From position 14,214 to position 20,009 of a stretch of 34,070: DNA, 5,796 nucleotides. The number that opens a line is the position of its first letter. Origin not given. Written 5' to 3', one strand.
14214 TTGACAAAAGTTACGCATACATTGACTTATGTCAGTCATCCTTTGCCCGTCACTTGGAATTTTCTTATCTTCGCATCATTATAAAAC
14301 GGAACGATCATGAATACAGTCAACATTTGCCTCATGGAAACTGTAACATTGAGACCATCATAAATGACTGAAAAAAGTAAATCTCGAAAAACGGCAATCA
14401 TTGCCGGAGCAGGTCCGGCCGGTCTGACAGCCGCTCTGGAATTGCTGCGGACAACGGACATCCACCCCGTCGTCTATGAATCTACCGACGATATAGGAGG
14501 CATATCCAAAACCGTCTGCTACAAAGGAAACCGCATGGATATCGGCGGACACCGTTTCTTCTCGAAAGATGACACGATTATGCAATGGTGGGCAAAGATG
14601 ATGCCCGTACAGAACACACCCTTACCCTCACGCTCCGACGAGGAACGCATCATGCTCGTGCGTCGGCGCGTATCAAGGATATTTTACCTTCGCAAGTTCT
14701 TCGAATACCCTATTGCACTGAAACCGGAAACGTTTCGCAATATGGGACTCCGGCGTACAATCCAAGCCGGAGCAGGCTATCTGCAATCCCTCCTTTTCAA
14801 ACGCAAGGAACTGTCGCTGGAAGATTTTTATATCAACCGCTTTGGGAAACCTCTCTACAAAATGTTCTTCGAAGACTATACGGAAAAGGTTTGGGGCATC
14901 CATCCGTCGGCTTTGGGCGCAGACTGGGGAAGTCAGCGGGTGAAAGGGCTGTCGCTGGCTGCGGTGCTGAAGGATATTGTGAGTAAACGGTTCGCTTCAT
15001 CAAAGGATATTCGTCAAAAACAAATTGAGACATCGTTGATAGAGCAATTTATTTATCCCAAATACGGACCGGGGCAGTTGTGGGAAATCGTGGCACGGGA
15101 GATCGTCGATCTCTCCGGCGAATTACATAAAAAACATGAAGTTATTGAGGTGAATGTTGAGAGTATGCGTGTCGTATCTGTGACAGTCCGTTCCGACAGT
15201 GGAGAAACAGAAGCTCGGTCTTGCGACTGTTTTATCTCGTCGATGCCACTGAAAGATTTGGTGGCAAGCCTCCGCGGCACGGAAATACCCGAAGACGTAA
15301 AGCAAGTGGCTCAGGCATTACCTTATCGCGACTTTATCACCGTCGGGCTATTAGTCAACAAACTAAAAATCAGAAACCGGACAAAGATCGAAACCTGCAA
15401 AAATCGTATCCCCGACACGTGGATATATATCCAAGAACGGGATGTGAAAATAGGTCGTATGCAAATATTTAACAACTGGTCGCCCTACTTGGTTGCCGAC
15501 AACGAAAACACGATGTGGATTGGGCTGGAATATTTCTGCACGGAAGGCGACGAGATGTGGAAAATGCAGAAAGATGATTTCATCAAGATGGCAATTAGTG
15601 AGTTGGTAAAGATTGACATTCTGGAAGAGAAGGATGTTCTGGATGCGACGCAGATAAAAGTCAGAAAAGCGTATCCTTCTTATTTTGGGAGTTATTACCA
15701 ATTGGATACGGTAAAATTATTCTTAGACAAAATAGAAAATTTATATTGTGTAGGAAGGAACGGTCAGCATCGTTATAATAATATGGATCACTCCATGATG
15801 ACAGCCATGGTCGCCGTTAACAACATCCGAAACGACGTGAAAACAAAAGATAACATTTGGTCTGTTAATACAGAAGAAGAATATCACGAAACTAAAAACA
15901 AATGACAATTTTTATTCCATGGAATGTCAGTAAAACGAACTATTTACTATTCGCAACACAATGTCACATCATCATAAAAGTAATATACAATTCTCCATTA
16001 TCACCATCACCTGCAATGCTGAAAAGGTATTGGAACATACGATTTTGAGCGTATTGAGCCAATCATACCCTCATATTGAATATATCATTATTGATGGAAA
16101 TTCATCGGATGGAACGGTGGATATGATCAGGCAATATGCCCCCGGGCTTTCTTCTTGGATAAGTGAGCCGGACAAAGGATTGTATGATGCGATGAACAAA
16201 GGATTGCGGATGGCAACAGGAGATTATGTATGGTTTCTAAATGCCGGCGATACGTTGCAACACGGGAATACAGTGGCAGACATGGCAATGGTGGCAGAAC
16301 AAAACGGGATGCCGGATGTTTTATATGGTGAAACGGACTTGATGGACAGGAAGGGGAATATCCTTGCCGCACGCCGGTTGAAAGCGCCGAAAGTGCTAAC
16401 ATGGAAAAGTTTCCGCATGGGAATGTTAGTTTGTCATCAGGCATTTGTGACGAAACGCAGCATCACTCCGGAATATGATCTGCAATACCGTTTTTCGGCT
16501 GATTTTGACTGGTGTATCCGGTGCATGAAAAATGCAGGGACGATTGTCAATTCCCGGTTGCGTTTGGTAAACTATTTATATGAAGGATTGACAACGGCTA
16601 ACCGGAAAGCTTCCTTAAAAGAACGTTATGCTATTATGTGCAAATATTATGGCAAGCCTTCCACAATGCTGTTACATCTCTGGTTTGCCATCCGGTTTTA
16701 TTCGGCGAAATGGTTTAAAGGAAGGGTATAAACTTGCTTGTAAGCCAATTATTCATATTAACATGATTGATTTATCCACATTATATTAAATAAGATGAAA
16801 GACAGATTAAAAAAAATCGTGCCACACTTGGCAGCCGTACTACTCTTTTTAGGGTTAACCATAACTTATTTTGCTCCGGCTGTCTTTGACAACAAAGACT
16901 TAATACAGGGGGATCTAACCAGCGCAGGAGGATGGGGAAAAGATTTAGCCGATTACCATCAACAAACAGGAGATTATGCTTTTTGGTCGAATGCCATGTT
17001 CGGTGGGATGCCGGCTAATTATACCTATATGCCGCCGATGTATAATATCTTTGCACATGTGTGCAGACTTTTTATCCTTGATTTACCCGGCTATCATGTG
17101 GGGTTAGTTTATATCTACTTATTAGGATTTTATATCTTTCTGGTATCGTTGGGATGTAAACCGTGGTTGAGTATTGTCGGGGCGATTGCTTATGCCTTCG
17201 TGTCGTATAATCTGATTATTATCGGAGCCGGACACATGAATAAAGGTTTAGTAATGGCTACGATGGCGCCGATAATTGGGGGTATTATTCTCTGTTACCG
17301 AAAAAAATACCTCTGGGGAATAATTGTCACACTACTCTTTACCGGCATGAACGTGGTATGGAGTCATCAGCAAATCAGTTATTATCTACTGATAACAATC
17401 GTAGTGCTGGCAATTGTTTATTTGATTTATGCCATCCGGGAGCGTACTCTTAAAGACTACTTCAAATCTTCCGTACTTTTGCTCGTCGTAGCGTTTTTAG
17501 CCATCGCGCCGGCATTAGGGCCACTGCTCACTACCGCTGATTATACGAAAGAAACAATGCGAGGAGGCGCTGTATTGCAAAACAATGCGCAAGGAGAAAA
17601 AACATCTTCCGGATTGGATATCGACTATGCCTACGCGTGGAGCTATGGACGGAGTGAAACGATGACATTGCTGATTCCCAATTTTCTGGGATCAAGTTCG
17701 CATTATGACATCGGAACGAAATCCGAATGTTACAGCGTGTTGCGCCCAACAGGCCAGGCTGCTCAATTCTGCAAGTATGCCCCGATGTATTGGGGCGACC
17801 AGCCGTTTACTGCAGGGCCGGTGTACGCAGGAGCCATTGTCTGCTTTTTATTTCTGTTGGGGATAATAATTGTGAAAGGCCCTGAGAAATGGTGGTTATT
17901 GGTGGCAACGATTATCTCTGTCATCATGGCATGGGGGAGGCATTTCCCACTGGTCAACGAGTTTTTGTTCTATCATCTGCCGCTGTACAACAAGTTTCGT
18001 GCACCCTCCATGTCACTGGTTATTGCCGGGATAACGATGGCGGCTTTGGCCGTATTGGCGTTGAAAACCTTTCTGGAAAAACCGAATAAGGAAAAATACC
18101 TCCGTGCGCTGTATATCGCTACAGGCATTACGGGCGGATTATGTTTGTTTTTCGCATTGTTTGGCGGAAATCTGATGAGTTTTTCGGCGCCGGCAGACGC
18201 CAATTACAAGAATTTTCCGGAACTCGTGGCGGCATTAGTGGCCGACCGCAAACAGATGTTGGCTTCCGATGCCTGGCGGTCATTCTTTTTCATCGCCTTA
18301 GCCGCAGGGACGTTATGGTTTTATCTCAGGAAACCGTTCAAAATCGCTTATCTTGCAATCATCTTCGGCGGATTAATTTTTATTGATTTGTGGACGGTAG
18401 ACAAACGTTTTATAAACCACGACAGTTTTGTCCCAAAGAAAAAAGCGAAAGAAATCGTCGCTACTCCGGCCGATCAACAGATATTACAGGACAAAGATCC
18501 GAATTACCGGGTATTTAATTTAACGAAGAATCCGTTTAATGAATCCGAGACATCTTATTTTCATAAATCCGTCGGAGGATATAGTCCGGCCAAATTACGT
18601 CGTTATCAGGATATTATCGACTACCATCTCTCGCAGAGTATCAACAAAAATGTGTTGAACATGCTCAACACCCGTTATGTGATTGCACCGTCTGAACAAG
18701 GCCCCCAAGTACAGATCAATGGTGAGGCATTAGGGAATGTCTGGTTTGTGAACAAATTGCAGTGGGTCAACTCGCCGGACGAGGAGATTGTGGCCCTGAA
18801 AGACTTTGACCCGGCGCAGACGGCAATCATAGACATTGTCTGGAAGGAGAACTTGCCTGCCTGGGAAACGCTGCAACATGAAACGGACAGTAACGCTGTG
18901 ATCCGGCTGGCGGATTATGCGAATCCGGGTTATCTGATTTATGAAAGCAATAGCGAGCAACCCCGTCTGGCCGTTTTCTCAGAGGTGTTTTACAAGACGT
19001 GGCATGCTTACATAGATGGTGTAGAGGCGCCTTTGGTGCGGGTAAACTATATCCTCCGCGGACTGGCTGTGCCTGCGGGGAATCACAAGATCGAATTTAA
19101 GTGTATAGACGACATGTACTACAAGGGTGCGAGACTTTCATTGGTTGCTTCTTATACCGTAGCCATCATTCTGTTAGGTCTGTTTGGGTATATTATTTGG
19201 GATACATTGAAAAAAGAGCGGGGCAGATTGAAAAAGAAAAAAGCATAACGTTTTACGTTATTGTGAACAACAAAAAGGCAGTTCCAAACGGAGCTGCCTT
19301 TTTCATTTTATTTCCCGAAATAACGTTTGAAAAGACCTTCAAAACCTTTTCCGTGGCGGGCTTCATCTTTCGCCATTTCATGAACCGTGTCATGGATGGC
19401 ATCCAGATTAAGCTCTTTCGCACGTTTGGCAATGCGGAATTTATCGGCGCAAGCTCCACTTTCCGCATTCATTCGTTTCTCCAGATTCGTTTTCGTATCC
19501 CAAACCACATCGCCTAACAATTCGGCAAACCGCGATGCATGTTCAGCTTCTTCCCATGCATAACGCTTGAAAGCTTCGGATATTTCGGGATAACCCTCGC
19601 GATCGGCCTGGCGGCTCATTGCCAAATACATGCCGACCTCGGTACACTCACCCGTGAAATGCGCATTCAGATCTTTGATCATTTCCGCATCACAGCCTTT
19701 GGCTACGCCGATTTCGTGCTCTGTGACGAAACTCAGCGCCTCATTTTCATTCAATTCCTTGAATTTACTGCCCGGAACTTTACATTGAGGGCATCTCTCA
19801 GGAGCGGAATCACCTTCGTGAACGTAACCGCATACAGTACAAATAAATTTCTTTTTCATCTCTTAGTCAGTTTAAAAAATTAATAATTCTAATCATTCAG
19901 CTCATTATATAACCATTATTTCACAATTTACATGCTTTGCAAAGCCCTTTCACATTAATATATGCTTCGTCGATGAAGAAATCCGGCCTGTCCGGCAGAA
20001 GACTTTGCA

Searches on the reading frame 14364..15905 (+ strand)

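Call 8: search_protein_families(library=pfam, proteins=[window:14364-15905:+], max_evalue=0.01)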
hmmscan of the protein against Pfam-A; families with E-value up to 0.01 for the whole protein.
window:14364-15905:+ (513 aa): 3 families
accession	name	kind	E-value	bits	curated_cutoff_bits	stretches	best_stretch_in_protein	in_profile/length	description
PF01593.30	Amino_oxidase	-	4.9e-12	46.3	19.8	1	19-348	2-301/443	Flavin containing amine oxidoreductase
PF13450.12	NAD_binding_8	-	4.3e-09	37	21.9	1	13-77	1-66/68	NAD(P)-binding Rossmann-like domain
PF01946.23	Thi4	-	0.0071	16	26.2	0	11-46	20-55/235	Thi4 family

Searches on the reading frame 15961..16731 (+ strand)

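Call 8: search_protein_families(library=pfam, proteins=[window:15961-16731:+], max_evalue=0.01)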
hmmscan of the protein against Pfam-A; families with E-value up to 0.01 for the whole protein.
window:15961-16731:+ (256 aa): 3 families
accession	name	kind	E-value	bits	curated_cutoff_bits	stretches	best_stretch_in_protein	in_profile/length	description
PF00535.33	Glycos_transf_2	-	9.1e-24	84.7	23.3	1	12-117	1-108/168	Glycosyl transferase family 2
PF10111.15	Glyco_tranf_2_2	-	2.5e-05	24.4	27.3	1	14-116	4-110/276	Glycosyltransferase like family 2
PF13641.12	Glyco_tranf_2_3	-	9.5e-05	22.9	27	1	12-106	4-105/230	Glycosyltransferase like family 2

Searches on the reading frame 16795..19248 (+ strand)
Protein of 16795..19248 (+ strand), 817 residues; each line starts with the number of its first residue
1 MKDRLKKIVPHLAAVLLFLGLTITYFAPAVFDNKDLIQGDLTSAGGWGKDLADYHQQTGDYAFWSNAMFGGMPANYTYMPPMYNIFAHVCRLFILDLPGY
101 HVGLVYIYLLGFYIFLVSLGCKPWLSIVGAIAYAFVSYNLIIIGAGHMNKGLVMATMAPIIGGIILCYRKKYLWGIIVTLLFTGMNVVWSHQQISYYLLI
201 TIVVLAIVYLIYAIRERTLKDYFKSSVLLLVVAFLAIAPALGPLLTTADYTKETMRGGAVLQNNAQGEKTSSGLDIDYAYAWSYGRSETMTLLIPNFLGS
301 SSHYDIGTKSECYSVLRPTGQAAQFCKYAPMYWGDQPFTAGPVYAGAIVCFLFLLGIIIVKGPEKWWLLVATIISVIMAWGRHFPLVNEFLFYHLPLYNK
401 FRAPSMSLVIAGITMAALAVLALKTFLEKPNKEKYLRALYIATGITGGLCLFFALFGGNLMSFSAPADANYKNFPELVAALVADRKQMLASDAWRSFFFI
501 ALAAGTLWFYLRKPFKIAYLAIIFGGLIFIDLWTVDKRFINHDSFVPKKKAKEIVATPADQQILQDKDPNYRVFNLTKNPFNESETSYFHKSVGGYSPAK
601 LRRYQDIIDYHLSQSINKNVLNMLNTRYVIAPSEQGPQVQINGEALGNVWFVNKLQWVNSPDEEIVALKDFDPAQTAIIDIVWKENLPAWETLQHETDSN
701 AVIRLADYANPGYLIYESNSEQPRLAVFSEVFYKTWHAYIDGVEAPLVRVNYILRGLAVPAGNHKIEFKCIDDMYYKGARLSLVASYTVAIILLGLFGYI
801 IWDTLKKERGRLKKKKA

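Call 8: search_protein_families(library=pfam, proteins=[window:16795-19248:+], max_evalue=0.01)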
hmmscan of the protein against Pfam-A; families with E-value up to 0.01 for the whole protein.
window:16795-19248:+ (817 aa): 1 family
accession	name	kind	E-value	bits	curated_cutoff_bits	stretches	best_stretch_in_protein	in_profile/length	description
PF09586.16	YfhO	-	0.0066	15.3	28.5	1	733-781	786-834/835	Bacterial membrane protein YfhO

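Call 87: search_protein_families(library=padloc, proteins=[window:16795-19248:+], max_evalue=0.001)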
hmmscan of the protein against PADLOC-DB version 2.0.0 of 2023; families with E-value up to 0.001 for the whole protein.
window:16795-19248:+ (817 aa): 0 families

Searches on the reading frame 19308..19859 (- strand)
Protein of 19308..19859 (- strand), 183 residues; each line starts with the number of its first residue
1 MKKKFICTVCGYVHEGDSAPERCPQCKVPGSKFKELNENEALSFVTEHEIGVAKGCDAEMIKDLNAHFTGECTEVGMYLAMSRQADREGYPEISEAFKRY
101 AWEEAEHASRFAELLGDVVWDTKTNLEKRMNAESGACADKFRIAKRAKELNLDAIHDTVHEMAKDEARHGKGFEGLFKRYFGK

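Call 8: search_protein_families(library=pfam, proteins=[window:19308-19859:-], max_evalue=0.01)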
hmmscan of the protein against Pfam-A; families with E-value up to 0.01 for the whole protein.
window:19308-19859:- (183 aa): 3 families
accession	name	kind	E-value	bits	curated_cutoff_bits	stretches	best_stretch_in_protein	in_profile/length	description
PF02915.23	Rubrerythrin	-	3.4e-15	57.1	22.8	1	64-174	3-134/137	Rubrerythrin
PF21349.2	RUBY_RBDX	-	2.1e-14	53.1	26.5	1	6-34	2-30/30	Rubrerythrin, rubredoxin-like domain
PF00210.30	Ferritin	-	3.1e-07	30.8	24.5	1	61-115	1-55/142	Ferritin-like domain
